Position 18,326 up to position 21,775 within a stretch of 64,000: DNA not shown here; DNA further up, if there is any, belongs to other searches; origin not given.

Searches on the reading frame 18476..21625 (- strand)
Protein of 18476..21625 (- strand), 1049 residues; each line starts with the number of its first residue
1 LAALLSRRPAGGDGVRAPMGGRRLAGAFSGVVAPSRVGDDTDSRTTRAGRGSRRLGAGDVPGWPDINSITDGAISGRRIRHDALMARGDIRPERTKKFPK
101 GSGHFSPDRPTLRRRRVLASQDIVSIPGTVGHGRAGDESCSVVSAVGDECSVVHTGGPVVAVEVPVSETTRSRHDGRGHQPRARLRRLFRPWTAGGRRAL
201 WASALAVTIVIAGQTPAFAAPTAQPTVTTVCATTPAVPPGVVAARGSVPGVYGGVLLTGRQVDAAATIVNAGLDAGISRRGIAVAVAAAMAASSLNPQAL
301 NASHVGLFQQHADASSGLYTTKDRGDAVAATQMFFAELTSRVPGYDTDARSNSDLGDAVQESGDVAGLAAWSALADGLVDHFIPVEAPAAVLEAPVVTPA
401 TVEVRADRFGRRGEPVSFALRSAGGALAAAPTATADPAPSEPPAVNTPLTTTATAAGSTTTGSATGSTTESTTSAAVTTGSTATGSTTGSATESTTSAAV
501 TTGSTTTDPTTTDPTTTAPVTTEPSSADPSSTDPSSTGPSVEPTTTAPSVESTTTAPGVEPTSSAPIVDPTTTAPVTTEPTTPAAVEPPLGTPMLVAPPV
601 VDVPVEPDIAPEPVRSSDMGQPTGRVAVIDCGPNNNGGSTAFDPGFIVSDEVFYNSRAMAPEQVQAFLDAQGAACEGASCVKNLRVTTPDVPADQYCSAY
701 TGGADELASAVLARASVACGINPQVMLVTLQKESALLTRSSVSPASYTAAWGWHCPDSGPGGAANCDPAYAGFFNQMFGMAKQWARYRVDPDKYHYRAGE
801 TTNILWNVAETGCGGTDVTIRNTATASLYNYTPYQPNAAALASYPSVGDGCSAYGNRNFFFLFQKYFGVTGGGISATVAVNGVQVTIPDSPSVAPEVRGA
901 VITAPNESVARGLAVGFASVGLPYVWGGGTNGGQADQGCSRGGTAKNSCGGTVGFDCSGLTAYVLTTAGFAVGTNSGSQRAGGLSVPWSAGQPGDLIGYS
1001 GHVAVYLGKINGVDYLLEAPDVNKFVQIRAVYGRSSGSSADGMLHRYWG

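Call 31: search_protein_families(library=pfam, proteins=[window:18476-21625:-], max_evalue=0.00001)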
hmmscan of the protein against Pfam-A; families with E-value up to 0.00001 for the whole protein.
window:18476-21625:- (1049 aa): 1 family
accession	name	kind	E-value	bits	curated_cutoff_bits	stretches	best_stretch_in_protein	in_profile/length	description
PF00877.26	NLPC_P60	-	4.7e-11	43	23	1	921-1033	1-93/105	NlpC/P60 family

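Call 46: search_protein_families(library=padloc, proteins=[window:18476-21625:-], max_evalue=0.001)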
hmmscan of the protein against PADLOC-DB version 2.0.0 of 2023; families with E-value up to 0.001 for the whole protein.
window:18476-21625:- (1049 aa): 0 families
